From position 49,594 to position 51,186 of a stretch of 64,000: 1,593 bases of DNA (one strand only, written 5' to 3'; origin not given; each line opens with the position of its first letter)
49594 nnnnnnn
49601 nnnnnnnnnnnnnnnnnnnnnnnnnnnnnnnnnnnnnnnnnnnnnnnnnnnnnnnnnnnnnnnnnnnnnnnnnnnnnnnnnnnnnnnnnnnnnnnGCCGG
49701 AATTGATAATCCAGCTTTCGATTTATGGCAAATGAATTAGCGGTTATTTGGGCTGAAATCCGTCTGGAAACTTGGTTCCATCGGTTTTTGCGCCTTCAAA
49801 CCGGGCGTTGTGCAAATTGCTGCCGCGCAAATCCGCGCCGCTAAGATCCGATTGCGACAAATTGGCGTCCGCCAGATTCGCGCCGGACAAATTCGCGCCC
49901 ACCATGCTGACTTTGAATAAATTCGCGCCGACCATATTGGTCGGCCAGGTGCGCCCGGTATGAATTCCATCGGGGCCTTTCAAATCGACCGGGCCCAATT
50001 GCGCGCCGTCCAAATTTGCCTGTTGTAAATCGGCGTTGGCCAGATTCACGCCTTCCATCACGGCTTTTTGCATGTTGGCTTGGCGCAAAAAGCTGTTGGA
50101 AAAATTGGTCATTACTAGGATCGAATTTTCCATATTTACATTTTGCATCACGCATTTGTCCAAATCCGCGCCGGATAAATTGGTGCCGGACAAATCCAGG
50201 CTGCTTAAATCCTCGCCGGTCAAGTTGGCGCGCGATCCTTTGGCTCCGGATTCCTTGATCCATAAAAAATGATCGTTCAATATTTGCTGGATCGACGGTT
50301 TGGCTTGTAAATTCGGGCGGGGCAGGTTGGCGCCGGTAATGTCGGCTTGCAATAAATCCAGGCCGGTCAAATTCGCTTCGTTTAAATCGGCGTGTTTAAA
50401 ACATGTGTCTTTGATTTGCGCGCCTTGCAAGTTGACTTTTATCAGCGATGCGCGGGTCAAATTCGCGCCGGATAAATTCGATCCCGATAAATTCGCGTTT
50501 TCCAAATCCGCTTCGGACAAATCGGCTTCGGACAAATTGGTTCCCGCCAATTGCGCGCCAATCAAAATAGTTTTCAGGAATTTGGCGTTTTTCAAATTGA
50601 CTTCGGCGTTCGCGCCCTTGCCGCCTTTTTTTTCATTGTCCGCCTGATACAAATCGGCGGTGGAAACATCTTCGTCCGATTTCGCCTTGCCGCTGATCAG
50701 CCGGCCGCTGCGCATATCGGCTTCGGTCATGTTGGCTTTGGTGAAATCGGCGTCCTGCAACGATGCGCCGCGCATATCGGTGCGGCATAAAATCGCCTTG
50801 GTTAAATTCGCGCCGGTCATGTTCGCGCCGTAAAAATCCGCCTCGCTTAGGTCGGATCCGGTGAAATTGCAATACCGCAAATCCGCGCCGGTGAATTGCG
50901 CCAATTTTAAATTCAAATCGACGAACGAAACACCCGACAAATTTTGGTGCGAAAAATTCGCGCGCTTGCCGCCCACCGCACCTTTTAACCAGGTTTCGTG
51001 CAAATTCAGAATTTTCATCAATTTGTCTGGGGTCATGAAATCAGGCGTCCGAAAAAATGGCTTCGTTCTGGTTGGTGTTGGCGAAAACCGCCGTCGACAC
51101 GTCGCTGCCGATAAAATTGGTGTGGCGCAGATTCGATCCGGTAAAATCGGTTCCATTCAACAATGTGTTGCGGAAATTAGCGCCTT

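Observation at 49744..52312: Tandem pair of internally duplicated pentapeptide-repeat proteins upstream of ccmF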

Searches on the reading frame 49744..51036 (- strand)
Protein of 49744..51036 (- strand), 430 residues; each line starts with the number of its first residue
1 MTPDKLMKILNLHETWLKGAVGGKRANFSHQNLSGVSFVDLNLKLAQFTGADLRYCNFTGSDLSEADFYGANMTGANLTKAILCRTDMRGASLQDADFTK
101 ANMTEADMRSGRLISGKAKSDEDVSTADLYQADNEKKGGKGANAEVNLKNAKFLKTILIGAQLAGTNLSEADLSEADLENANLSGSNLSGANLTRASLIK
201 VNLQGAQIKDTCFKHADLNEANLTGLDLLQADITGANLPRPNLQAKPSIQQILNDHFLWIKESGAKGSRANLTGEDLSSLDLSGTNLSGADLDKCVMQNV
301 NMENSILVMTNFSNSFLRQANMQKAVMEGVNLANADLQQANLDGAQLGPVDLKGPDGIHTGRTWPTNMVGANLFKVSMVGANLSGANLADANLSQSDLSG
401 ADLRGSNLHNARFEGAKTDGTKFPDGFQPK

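Call 3: search_protein_families(library=pfam, proteins=[window:49744-51036:-], max_evalue=0.01)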
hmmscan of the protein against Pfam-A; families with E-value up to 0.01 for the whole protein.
window:49744-51036:- (430 aa): 4 families
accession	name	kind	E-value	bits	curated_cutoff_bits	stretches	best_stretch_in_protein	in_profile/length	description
PF00805.28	Pentapeptide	-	2e-77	254.6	20.2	11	42-79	2-39/40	Pentapeptide repeats (8 copies)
PF13599.13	Pentapeptide_4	-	1.7e-38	130.9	38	5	281-347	12-78/78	Pentapeptide repeat region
PF13576.12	Pentapeptide_3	-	7.1e-33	113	27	4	46-79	4-39/48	Pentapeptide repeats (9 copies)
PF25296.1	Decapeptide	-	1.5e-09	38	45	1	42-109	6-73/74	Decapeptide repeat region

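Call 9: find_encoding_contigs(protein=window:49744-51036:-, flank=10000, max_places=6)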
Protein window:49744-51036:- (430 aa): 1 contig read that carries it; 1 place shown.
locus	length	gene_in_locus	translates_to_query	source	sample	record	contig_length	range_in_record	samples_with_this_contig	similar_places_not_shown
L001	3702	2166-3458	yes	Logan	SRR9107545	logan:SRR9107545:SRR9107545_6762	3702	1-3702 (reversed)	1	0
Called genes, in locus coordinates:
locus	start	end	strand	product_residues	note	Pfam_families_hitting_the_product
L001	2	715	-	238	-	?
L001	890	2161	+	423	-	-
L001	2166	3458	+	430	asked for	-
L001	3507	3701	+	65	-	?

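Call 19: find_related_loci(query=window:49744-51036:-, collection=genome_contigs, flank=10000)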
Query window:49744-51036:- (430 aa) in genome_contigs; peptide patterns used: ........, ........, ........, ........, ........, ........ (x = any residue, [..] = any of these).
53 stretches matched a pattern; 3 encode a relative of the query (tblastn E <= 1e-3); 3 distinct loci.
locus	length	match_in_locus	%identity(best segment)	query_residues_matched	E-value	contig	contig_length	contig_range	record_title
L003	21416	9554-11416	32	6-426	1e-47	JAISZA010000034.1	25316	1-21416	MAG: Tannerellaceae bacterium isolate Nc350_bin62 k119_2840050, whole genome shotgun sequence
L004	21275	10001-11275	31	11-424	3e-39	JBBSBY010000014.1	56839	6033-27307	MAG: Desulfomonilales bacterium isolate La6_metabat2.214 La6_metabat2.214_K_1389645_L_56839_cov_79.4997, whole genome sh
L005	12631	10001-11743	29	24-429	2e-38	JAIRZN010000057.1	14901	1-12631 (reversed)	MAG: Tannerellaceae bacterium isolate Gsp477_bin92 k119_2703920, whole genome shotgun sequence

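Call 37: search_protein_families(library=ncbifam, proteins=[window:49744-51036:-], max_evalue=0.01)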
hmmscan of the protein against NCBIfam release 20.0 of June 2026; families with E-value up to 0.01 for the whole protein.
window:49744-51036:- (430 aa): 18 families
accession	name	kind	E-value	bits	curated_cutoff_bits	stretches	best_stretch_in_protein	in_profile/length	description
NF052603.1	penta_Alr5209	equivalog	8.5e-52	174.1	125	6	19-104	11-96/113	Alr5209 family pentapeptide repeat protein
NF047416.1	penta_HetL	equivalog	4e-51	173.5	260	4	123-245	29-152/218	heterocyst differentiation pentapeptide repeat protein HetL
NF011744.0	PRK15197.1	equivalog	3e-38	131.7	274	4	24-118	177-271/291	SPI-2 type III secretion system effector PipB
NF011743.0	PRK15196.1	equivalog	1.6e-35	122.7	354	4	216-353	172-310/350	type III secretion system effector PipB2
NF000349.1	mfpA_AE000516.2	equivalog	4.8e-24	85.2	360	3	277-419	29-165/183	pentapeptide repeat protein MfpA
NF012152.0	penta_rpt_QnrC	exception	5.9e-24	85.3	500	3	123-242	12-128/221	QnrC family quinolone resistance pentapeptide repeat protein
NF033086.2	penta_rpt_Qnr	equivalog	1e-23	84.2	240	3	25-209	24-194/211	Qnr family pentapeptide repeat protein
NF000071.4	penta_rpt_QnrA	exception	2.7e-22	79.6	450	3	95-244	56-195/218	QnrA family quinolone resistance pentapeptide repeat protein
NF038182.1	penta_rpt_SmQnr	exception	6.1e-22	78.5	460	4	87-241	30-195/215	SmQnr family pentapeptide repeat protein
NF000421.1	penta_rpt_QnrVC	exception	1.6e-20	74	460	3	146-297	36-174/218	QnrVC family quinolone resistance pentapeptide repeat protein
NF000056.3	penta_rpt_QnrS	exception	4.2e-19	69.1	460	2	26-198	11-184/218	QnrS family quinolone resistance pentapeptide repeat protein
NF033375.2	penta_rpt_QnrE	exception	8.3e-19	68.4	480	2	14-104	108-202/214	QnrE family quinolone resistance pentapeptide repeat protein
NF000420.1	penta_rpt_QnrB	exception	6.1e-18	65.6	460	2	57-238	14-196/214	QnrB family quinolone resistance pentapeptide repeat protein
NF012151.0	penta_rpt_QnrAS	exception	1.8e-17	64.1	490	3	144-302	34-179/218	QnrAS family quinolone resistance pentapeptide repeat protein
NF011904.1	PRK15377.1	subfamily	1.3e-14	53.6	500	3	270-356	44-139/606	type III secretion system effector HECT-type E3 ubiquitin transferase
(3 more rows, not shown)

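Call 39: predict_structure(alignment_id=A1)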
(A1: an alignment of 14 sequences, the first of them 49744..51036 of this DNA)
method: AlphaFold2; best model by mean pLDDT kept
length: 430 residues; sequences in the alignment: 14
mean_pLDDT: 87.2   pTM: 0.52
mean pLDDT of the five models: 87.2, 85.7, 83.4, 82.2, 80.9
residues with pLDDT >= 90: 297; 70-90: 83; 50-70: 12; < 50: 38
segments of 3 or more residues with pLDDT < 50: 111-143, 241-245
pLDDT, mean of each block of 10 residues (from residue 1): 92 94 93 96 96 97 96 96 94 94 92 37 35 33 65 95 91 96 91 95 88 90 80 80 61 93 86 90 95 93 97 94 98 96 96 74 90 98 97 98 96 96 87
secondary structure, 60 per line:
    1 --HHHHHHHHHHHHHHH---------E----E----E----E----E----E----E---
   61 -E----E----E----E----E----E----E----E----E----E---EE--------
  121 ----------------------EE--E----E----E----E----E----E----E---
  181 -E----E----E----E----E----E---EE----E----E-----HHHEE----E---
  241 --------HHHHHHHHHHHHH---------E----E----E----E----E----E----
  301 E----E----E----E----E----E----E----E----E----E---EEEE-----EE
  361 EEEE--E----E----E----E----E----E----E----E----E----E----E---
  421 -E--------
elements in order: H3-17 H249-261 E350-353 E359-364

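Call 43: fold_search(model_id=the predicted structure, library=pdb)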
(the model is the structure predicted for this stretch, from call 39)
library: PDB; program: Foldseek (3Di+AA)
matches with E <= 10: 535; with E <= 0.001: 77
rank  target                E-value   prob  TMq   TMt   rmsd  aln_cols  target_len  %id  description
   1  3du1                  1.2e-12  1.00  0.14  0.22  23.4       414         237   20  The 2.0 Angstrom Resolution Crystal Structure of HetL, a Pentapeptide Repeat Protein involved in Heterocyst Differentiat (released 2008-11-11)
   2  5dn0                  6.4e-12  1.00  0.29  0.48   6.8       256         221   26  t1555 loop variant (released 2016-08-31)
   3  4yei_A                7.3e-12  1.00  0.32  0.61   6.3       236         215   28  Beta1mut synthetic solenoid protein (released 2016-03-09)
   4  5dqa_A                1.6e-11  1.00  0.31  0.58   7.8       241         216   28  t3284 loop variant of beta1 (released 2016-08-31)
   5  4yfo                  3.1e-11  1.00  0.29  0.52  10.6       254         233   28  beta1_ex1 (released 2016-03-16)
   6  5dqa_C                4.8e-11  1.00  0.28  0.53   8.3       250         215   25  t3284 loop variant of beta1 (released 2016-08-31)
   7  4yc5                  4.8e-11  1.00  0.27  0.48   8.2       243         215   29  Beta1 synthetic solenoid protein (released 2016-03-09)
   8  5dns_A                1.6e-10  1.00  0.23  0.41  12.5       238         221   28  t1428 loop variant in P3221 (released 2016-09-28)
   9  2j8k                  1.9e-10  1.00  0.27  0.61   8.9       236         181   29  Structure of the fusion of NP275 and NP276, pentapeptide repeat proteins from Nostoc punctiforme (released 2006-12-07)
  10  4ycq                  3.9e-10  1.00  0.26  0.54   6.7       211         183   29  Beta1 synthetic solenoid protein (released 2016-03-09)
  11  5di5                  5.1e-10  1.00  0.27  0.54   7.1       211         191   32  beta1 t801 loop variant in P3221 (released 2016-08-31)
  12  2xt2_A                2.2e-09  1.00  0.28  0.56   8.8       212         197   16  Structure of the pentapeptide repeat protein AlbG, a resistance factor for the topoisomerase poison albicidin. (released 2010-10-13)
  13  5dns_B                2.4e-09  1.00  0.31  0.62   6.6       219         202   30  t1428 loop variant in P3221 (released 2016-09-28)
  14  2xtx_B                7.4e-09  1.00  0.23  0.42  12.6       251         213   18  Structure of QnrB1 (M102R-Trypsin Treated), a plasmid-mediated fluoroquinolone resistance protein (released 2010-10-20)
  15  2xty_A                7.4e-09  1.00  0.24  0.44  11.7       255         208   18  Structure of QnrB1 (R167E-Trypsin Treated), a plasmid-mediated fluoroquinolone resistance protein (released 2010-10-27)
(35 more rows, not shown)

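Call 44: find_related_loci(query=A2, collection=metagenome_contigs, flank=6000)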
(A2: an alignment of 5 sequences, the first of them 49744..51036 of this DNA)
Query A2 (430 aa) in metagenome_contigs; peptide patterns used: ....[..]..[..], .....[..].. (x = any residue, [..] = any of these).
144 stretches matched a pattern; 20 encode a relative of the query (tblastn E <= 1e-3); 20 distinct loci.
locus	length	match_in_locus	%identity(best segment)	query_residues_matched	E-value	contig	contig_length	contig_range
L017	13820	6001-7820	69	1-430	0e+0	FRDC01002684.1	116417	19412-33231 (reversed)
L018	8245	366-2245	63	1-428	1e-180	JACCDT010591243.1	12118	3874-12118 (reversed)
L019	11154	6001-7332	63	1-428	1e-180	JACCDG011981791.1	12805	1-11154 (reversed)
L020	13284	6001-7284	57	1-429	3e-159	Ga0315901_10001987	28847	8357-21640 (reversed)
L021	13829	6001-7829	83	1-430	0e+0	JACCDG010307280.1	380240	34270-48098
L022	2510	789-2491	35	1-426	1e-70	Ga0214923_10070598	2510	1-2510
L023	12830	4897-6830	32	8-422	6e-50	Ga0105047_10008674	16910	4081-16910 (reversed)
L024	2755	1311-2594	33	7-422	1e-48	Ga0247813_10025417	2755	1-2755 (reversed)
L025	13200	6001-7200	32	9-424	2e-45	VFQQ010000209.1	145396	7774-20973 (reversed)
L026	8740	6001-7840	31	1-427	1e-45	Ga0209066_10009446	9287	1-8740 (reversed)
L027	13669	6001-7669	30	1-426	1e-44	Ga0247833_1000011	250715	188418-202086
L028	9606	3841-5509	31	1-426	1e-44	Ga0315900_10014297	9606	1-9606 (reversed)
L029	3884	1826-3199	33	13-427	8e-42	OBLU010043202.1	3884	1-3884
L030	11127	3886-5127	33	1-422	7e-48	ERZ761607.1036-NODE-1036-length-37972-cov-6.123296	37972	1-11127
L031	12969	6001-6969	30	8-430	3e-33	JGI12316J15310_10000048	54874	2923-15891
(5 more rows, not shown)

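Call 69: search_protein_representatives(protein=window:49744-51036:-)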
Query: 430 residues. Proteins with E-value up to 0.001 (for the whole library): 104287; up to 1e-10: 31322; up to 1e-30: 983. The best 150 are listed.
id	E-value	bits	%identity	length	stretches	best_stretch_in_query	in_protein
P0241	2.0e-170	583.9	34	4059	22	24-427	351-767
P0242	2.2e-168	577.1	35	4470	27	157-427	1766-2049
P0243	2.3e-133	461.9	40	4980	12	158-420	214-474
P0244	2.2e-110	386.2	34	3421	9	72-346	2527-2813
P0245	2.0e-102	360.0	32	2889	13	43-243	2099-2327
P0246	3.8e-94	332.7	31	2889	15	154-413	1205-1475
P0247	9.4e-90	318.3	31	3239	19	45-409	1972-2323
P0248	1.0e-88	314.8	40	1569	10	29-238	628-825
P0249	2.2e-88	313.8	31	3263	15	113-423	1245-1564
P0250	2.1e-86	307.2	32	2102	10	145-316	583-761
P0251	5.3e-86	305.9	34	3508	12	34-245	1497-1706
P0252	1.2e-79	285.0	37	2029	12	133-354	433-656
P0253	1.1e-78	281.9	36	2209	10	24-243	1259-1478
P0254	2.0e-76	274.4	43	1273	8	75-231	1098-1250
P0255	3.4e-75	270.3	34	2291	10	154-418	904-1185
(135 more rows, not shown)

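Call 73: list_cluster_members(proteins=[window:49744-51036:-, window:51041-52312:-, P0121, P0122, P0123])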
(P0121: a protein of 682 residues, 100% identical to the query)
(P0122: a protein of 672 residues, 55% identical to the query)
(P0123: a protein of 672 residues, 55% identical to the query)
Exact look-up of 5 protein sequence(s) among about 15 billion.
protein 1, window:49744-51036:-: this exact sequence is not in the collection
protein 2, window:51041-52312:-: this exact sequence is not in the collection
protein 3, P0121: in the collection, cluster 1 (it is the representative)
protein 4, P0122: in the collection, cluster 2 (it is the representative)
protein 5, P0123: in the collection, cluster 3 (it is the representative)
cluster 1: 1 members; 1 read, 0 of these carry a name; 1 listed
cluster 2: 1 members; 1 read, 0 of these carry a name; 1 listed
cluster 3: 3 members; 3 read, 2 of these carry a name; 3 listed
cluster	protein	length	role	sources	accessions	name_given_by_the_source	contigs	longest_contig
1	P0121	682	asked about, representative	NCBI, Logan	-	-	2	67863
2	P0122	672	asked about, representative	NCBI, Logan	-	-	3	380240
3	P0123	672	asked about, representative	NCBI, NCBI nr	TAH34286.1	MAG: heme lyase CcmF/NrfE family subunit [Alphaproteobacteria bacterium]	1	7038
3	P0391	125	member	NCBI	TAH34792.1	MAG: hypothetical protein EYC62_05420, partial [Alphaproteobacteria bacterium]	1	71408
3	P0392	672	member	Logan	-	-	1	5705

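Call 74: search_protein_families(library=padloc, proteins=[window:49744-51036:-], max_evalue=0.001)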
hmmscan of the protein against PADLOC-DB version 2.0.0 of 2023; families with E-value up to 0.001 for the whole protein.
window:49744-51036:- (430 aa): 0 families

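Call 78: search_solved_structures(query=window:49744-51036:-, max_evalue=0.00001)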
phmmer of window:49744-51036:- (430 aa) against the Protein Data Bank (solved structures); distinct sequences matched with E-value up to 0.00001: 26.
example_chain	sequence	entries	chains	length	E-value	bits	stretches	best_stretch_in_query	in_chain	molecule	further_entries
4yfo_A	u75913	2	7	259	1.9e-24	90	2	145-226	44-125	beta1_ex1 | 6beta1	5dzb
4yc5_A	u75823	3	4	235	1.1e-22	84.2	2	145-237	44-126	beta1 | beta1 protein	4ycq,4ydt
4yei_A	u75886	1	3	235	1.8e-22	83.5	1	145-226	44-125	beta1mut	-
5dns_A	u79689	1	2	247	2e-22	83.4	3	145-228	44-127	t1428 beta1 loop design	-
3du1_X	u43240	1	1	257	4.4e-21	78.9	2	155-244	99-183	All3740 protein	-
5dqa_A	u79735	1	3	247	7.9e-20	74.8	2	145-228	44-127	t3284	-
5dn0_A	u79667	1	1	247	1.5e-19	73.9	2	145-226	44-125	beta1 t1555 loop variant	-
5di5_A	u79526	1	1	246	2.1e-19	73.4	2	145-226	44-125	beta1 t801 loop variant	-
5dra_A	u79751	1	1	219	2.2e-19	73.3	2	144-243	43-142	3beta1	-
2j8k_A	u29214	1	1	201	2.3e-16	63.4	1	148-244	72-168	NP275-NP276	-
3pss_A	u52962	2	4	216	1.4e-12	50.9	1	33-245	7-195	Qnr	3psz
7muc_AG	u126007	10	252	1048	1.6e-12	50.7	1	33-246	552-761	IcmE protein | IcmE (DotG)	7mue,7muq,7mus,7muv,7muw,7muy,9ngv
9ngw_A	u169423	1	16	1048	1.6e-12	50.7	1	33-246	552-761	IcmE (DotG)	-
2o6w_A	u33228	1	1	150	7e-12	48.6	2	278-345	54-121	Repeat Five Residue (Rfr) protein or pentapeptide repeat protein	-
6omx_A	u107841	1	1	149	7.3e-10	42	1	158-214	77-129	Alr5209 protein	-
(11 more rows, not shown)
